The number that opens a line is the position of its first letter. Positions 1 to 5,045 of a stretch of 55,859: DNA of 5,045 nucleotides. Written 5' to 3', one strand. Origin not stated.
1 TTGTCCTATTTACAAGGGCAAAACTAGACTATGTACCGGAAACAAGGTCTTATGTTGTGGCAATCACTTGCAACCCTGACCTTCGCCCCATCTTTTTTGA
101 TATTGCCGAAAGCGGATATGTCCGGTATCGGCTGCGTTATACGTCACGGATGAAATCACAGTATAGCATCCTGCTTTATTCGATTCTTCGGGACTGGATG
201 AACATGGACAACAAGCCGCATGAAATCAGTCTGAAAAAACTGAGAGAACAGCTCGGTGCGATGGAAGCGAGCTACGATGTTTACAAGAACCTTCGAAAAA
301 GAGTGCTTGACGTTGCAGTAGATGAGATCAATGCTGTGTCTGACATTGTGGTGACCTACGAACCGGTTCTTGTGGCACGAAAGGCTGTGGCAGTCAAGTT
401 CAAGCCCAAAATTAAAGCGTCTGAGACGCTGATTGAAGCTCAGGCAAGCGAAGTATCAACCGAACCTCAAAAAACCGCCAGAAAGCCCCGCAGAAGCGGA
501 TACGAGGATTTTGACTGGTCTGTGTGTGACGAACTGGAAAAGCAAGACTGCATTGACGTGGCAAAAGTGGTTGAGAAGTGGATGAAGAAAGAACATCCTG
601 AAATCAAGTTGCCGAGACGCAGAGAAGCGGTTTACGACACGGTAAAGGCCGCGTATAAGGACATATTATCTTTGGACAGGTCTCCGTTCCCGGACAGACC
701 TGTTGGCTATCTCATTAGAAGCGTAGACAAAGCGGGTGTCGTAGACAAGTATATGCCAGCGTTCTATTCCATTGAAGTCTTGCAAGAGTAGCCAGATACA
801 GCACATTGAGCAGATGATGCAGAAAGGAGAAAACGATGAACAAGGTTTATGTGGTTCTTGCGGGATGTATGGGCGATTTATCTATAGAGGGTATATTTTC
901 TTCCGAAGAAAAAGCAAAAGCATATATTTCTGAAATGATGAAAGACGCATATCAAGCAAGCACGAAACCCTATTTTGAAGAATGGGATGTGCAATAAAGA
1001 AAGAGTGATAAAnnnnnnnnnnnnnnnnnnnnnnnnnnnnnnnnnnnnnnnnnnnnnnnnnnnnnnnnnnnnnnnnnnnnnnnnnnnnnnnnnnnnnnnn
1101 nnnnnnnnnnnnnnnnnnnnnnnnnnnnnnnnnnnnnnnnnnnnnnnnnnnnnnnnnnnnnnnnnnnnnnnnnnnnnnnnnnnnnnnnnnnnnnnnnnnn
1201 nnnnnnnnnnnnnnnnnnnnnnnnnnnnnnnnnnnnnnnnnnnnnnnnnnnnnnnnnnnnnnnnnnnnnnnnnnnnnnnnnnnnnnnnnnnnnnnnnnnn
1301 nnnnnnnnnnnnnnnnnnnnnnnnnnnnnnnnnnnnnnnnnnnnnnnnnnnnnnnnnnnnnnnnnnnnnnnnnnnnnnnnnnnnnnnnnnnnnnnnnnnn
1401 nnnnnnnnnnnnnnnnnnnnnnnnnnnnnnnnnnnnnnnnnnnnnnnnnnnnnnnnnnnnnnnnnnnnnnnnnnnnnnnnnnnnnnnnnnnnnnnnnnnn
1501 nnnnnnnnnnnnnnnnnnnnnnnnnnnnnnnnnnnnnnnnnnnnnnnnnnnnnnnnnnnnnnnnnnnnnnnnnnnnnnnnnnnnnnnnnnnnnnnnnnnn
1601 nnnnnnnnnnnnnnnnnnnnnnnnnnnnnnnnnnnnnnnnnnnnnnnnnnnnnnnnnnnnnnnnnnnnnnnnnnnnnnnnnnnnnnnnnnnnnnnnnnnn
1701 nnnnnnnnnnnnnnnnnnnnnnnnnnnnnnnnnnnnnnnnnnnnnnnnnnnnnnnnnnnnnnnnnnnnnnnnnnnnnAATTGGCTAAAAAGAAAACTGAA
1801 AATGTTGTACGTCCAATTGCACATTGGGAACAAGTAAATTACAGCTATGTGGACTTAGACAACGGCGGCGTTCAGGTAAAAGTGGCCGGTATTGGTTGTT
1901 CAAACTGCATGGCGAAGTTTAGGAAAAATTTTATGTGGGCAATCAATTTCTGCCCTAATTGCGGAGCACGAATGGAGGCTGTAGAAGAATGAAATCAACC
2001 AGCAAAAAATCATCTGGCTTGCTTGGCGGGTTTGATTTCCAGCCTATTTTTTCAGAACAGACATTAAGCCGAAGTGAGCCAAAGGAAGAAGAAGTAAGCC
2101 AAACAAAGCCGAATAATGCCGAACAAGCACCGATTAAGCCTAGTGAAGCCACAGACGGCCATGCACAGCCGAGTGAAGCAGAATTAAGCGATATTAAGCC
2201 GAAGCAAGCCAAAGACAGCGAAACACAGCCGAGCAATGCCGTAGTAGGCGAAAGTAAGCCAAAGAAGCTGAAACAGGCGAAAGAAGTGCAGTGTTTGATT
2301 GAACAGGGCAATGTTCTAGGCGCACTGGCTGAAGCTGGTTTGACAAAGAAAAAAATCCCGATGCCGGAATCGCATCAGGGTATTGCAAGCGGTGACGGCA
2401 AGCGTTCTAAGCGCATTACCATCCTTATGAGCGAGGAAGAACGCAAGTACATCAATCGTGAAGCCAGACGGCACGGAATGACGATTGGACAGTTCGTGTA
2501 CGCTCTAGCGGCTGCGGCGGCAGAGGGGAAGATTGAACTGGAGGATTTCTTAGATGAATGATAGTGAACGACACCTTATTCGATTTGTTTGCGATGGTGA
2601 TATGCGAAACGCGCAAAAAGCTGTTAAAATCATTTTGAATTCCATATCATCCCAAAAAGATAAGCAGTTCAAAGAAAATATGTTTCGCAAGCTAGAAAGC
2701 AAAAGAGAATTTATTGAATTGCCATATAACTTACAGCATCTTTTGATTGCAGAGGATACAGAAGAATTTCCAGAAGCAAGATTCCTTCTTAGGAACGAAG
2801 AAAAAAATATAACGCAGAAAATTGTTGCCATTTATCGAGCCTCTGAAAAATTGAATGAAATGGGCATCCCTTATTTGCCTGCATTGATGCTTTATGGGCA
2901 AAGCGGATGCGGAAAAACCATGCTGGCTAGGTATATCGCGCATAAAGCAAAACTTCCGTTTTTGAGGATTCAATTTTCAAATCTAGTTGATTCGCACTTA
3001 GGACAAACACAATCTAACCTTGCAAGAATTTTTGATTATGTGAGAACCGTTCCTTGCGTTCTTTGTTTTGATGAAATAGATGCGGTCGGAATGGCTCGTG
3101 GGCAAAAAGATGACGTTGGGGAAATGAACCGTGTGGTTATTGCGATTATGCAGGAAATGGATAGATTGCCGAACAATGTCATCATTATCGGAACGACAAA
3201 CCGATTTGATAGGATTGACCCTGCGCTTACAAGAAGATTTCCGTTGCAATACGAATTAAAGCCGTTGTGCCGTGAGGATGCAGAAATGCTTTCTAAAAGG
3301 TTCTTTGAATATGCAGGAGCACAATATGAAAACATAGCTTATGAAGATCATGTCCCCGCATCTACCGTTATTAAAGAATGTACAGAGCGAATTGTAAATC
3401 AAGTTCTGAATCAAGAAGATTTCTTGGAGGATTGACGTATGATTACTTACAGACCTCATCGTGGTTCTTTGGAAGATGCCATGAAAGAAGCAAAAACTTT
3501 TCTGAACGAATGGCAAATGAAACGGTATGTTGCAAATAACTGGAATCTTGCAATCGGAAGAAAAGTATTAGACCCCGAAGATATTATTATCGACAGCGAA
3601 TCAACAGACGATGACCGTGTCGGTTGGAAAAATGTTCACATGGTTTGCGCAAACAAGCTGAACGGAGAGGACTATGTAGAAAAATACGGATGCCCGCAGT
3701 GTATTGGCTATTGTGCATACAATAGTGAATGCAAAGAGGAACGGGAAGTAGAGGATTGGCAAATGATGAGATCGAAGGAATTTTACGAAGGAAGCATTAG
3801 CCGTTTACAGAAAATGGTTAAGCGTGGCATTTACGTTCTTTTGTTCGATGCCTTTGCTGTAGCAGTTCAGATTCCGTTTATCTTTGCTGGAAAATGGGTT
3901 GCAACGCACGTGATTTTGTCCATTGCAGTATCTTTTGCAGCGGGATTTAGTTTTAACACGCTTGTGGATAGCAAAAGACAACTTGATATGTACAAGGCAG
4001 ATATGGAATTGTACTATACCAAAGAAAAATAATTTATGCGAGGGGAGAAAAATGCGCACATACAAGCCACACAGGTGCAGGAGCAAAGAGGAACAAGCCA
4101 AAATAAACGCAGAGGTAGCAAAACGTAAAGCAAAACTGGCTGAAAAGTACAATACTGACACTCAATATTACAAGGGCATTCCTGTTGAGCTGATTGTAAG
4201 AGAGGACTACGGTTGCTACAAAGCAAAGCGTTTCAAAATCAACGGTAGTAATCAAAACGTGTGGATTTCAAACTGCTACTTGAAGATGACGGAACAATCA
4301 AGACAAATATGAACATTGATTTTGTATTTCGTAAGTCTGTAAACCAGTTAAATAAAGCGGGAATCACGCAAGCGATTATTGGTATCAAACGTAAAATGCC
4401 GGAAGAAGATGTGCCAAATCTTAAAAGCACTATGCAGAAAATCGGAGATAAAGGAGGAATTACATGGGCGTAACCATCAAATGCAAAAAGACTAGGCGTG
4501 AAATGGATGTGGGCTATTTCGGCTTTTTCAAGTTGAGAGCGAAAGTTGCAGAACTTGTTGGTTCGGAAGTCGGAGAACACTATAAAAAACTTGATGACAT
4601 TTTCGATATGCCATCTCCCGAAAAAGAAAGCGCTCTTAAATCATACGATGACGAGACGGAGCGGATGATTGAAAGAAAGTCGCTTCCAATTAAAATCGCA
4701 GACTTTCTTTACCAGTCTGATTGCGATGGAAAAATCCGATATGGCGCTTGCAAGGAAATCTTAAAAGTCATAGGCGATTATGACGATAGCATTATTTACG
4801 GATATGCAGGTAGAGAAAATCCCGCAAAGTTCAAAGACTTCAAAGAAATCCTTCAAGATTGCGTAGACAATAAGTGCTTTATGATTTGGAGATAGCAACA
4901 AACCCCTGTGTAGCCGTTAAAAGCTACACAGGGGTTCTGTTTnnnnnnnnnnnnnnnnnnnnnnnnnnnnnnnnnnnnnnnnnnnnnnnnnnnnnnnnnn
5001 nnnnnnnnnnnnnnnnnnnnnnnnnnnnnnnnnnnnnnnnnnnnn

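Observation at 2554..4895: AT-rich AAA+ ATPase / C-terminally membrane-anchored protein module, translationally coupled to the rep-par operon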

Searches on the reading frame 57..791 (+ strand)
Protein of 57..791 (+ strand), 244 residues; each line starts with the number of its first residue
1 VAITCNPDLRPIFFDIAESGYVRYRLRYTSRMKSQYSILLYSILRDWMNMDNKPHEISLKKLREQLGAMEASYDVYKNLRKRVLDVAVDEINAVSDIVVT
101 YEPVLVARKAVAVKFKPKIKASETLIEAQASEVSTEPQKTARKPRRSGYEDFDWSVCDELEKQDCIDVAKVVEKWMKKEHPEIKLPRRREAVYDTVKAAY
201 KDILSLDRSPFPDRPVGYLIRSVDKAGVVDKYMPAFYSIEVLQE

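Call 3: search_protein_families(library=pfam, proteins=[window:57-791:+], max_evalue=0.1)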
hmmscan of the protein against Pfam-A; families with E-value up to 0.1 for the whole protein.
window:57-791:+ (244 aa): 2 families
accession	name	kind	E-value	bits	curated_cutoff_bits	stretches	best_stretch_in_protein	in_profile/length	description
PF21205.3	Rep3_C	-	5e-13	49.5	21.1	1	58-116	1-58/59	Initiator Rep protein, WH2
PF01051.27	Rep3_N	-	1.1e-08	36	22.4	1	3-44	100-140/141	Initiator Replication protein, WH1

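Call 5: search_protein_families(library=phrogs, proteins=[window:57-791:+], max_evalue=0.01)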
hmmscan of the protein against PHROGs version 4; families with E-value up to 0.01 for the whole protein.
window:57-791:+ (244 aa): 3 families
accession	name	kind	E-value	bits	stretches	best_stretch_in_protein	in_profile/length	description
phrog_2172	-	unknown function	7.1e-26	92.6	1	2-155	123-281/382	-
phrog_4402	-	DNA, RNA and nucleotide metabolism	9.6e-23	81.8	1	2-134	134-263/592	replication initiation protein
phrog_29950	-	unknown function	4.5e-07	30.2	1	19-129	169-280/417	-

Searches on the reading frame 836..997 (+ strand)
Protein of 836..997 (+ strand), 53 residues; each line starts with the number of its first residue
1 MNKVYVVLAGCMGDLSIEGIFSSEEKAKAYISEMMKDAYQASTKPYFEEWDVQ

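Call 3: search_protein_families(library=pfam, proteins=[window:836-997:+], max_evalue=0.1)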
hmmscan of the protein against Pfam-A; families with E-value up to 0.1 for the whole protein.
window:836-997:+ (53 aa): 1 family
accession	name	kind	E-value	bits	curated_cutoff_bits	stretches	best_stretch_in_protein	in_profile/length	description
PF24024.1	DUF7336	-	3.1e-10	40.2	25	1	2-53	1-52/60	Domain of unknown function (DUF7336)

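Call 5: search_protein_families(library=phrogs, proteins=[window:836-997:+], max_evalue=0.01)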
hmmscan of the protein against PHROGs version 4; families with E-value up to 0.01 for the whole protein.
window:836-997:+ (53 aa): 2 families
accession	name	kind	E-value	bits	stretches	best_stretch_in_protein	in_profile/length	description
phrog_3002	-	unknown function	6.9e-06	27.3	1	3-42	2-41/65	-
phrog_22675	-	unknown function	6.7e-05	23.9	1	2-36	3-38/56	-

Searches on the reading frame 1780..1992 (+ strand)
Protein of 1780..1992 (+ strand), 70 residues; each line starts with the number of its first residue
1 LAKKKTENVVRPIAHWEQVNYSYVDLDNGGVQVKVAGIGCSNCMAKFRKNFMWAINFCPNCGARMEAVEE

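Call 3: search_protein_families(library=pfam, proteins=[window:1780-1992:+], max_evalue=0.1)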
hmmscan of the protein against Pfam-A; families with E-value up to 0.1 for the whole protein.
window:1780-1992:+ (70 aa): 16 families
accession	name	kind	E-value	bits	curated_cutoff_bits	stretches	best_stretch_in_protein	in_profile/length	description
PF09297.16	Zn_ribbon_NUD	-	0.0062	16.7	24.8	1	57-69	5-17/32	NADH pyrophosphatase zinc ribbon domain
PF13248.11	Zn_ribbon_3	-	0.0086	16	27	1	56-65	17-26/26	zinc-ribbon domain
PF22747.2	Zn_ribbon_DUF2089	-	0.011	16.3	27.6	0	58-68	1-11/32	DUF2089 zinc ribbon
PF18718.6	CxC5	-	0.014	16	26.9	1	11-52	22-63/117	CxC5 like cysteine cluster associated with KDZ transposases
PF13240.11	Zn_Ribbon_1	-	0.016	15.4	25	1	57-64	15-22/23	zinc-ribbon domain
PF12773.13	DZR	-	0.023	15.3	27.3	1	40-65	1-22/45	Double zinc ribbon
PF23783.1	Zn_ribbon_TiaS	-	0.023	14.8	27.3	0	57-67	3-13/41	TiaS C-terminal zinc ribbon domain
PF13192.12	Thioredoxin_3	-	0.025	15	24.8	0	32-68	2-36/76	Thioredoxin domain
PF02150.21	Zn_ribbon_RPB9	-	0.042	14.2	25.2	0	56-65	2-11/36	RNA polymerases M/15 Kd subunit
PF07191.17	Zn_ribbon_6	-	0.048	14.1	25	1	36-68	15-42/67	Double zinc ribbon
PF14599.11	zinc_ribbon_6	-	0.05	14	27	1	34-62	26-54/59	Zinc-ribbon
PF14803.11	Zn_ribbon_Nudix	-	0.06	13.7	25.6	0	56-66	1-11/34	Nudix N-terminal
PF01106.22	NifU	-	0.07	13.7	27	1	10-45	9-43/67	NifU-like domain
PF17032.10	Zn_ribbon_15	-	0.072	14.3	28.9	0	37-66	37-63/73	zinc-ribbon family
PF01155.25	HypA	-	0.097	13.1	28.9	1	36-66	69-97/112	Hydrogenase/urease nickel incorporation, metallochaperone, hypA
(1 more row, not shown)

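Call 5: search_protein_families(library=phrogs, proteins=[window:1780-1992:+], max_evalue=0.01)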
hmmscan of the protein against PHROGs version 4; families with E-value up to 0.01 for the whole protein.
window:1780-1992:+ (70 aa): 5 families
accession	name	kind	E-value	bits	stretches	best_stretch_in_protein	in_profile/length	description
phrog_22543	-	unknown function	0.00014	23.2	1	37-69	65-101/105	-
phrog_1494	-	unknown function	0.00065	20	1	46-69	190-213/226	-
phrog_4875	-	unknown function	0.00073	20.6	1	34-64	9-39/77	-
phrog_10714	-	unknown function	0.0016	19.7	1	35-69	71-103/109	-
phrog_21525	-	unknown function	0.0095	17.5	1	37-65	71-103/108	-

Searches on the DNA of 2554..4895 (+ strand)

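Call 9: search_dna_similar(query=window:2554-4895:+, collection=phages, mode=near)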
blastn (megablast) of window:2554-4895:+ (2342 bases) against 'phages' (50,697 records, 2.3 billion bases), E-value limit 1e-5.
Records with a match: 2; places in all: 2; records where one place covers at least 80% of the query: 0.
Best place of each record, by identity: 90-95% 1; 80-90% 1.
By first word of the organism name: Bacteriophage 2.
By host as written in the record: - 2.
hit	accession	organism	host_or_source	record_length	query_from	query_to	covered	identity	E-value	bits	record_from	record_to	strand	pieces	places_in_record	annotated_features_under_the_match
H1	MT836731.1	Bacteriophage sp.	human fecal samples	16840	1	2341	52%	93.3%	0e+0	1813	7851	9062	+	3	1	record has no annotation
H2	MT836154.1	Bacteriophage sp.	human fecal samples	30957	1198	1472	12%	89.5%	8e-93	348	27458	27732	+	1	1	record has no annotation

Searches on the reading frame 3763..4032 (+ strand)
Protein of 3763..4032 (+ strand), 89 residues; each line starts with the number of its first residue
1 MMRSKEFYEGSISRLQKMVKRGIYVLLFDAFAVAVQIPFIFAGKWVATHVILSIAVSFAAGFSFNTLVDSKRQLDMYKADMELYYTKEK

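Call 67: find_homologous_proteins(query=window:3763-4032:+, max_evalue=0.001)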
Query window:3763-4032:+ (89 aa): 435 proteins with E <= 0.001 among 436 candidates; the best 120 are listed.
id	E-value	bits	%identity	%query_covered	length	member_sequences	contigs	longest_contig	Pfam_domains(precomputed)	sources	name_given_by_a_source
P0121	4.4e-47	175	93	100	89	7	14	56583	-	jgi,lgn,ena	jgi:LPS O-antigen subunit length determinant protein (WzzB/FepE family)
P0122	1.5e-46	173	92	99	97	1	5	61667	-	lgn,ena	-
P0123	2.6e-46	173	92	100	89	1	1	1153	-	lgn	-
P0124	2.6e-46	173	91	100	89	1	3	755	-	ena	-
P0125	4.6e-46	172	92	99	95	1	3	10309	-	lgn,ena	-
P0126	5.0e-46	172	91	99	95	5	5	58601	-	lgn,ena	-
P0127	5.2e-46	172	92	98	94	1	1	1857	-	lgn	-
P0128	6.3e-46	171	91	99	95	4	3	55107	-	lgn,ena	-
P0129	6.7e-46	171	90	99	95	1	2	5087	-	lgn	-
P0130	7.6e-46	171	94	98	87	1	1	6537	-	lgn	-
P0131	1.0e-45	171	93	98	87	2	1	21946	-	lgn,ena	-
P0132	1.1e-45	171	94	98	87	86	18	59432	-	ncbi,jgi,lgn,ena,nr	jgi:hypothetical protein|nr:MAG TPA: hypothetical protein [Caudoviricetes sp.]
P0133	1.1e-45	171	90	100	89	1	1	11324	-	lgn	-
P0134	1.7e-45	170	90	99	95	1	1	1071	-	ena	-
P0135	1.7e-45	170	91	100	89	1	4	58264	-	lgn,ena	-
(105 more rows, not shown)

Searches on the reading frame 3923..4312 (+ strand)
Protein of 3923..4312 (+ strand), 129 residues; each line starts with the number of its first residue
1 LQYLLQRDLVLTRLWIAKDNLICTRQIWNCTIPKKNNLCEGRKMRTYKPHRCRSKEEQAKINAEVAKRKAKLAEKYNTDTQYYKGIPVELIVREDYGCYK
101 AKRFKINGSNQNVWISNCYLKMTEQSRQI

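Call 3: search_protein_families(library=pfam, proteins=[window:3923-4312:+], max_evalue=0.1)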
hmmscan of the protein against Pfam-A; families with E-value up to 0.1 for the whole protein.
window:3923-4312:+ (129 aa): 1 family
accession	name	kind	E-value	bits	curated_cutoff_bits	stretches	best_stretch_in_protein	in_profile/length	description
PF19506.4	DUF6040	-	0.019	14.9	23.4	1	47-91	32-78/233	Family of unknown function (DUF6040)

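Call 4: search_protein_families(library=padloc, proteins=[window:3923-4312:+], max_evalue=0.1)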
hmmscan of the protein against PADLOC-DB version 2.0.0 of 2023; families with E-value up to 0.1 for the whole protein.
window:3923-4312:+ (129 aa): 0 families

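Call 5: search_protein_families(library=phrogs, proteins=[window:3923-4312:+], max_evalue=0.01)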
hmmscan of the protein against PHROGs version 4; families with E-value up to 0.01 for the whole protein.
window:3923-4312:+ (129 aa): 2 families
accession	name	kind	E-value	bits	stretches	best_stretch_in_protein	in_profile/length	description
phrog_7070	-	unknown function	6.6e-16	59.4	1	75-122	2-48/91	-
phrog_13414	-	unknown function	0.0052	17.7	1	46-96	21-69/70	-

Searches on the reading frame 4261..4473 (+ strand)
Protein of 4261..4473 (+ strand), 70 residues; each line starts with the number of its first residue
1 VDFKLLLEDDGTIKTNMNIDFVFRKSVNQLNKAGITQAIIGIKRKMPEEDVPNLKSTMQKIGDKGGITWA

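Call 3: search_protein_families(library=pfam, proteins=[window:4261-4473:+], max_evalue=0.1)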
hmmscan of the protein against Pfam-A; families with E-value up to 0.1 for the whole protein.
window:4261-4473:+ (70 aa): 1 family
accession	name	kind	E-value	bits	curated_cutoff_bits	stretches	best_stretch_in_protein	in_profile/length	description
PF20439.3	SpoIVA_C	-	0.015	15.9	25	1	22-65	28-67/76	Sporulation stage IV protein A, C-terminal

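Call 4: search_protein_families(library=padloc, proteins=[window:4261-4473:+], max_evalue=0.1)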
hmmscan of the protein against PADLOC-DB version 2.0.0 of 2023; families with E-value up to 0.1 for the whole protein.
window:4261-4473:+ (70 aa): 0 families

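Call 5: search_protein_families(library=phrogs, proteins=[window:4261-4473:+], max_evalue=0.01)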
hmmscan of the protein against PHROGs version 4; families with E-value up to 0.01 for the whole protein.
window:4261-4473:+ (70 aa): 1 family
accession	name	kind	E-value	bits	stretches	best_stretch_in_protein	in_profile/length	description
phrog_7070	-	unknown function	5.2e-11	43.8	1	7-49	46-88/91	-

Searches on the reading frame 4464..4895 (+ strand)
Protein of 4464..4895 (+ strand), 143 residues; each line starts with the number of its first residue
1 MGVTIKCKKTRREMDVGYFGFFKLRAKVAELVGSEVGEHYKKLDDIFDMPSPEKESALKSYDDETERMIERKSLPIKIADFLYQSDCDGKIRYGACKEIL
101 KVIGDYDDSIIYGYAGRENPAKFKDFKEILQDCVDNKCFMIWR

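Call 3: search_protein_families(library=pfam, proteins=[window:4464-4895:+], max_evalue=0.1)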
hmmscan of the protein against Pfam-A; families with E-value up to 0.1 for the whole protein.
window:4464-4895:+ (143 aa): 0 families

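Call 4: search_protein_families(library=padloc, proteins=[window:4464-4895:+], max_evalue=0.1)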
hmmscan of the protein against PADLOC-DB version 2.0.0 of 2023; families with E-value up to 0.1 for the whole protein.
window:4464-4895:+ (143 aa): 0 families

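Call 5: search_protein_families(library=phrogs, proteins=[window:4464-4895:+], max_evalue=0.01)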
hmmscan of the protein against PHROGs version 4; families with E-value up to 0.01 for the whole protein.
window:4464-4895:+ (143 aa): 2 families
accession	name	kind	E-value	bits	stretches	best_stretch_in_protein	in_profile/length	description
phrog_19831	-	unknown function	7.1e-06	27.4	1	1-137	1-118/124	-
phrog_11694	-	unknown function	0.0084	17.1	0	90-132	50-92/131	-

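Call 28: search_protein_families(library=ncbifam, proteins=[window:4464-4895:+], max_evalue=0.01)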
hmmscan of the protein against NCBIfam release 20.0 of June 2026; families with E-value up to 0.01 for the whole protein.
window:4464-4895:+ (143 aa): 0 families
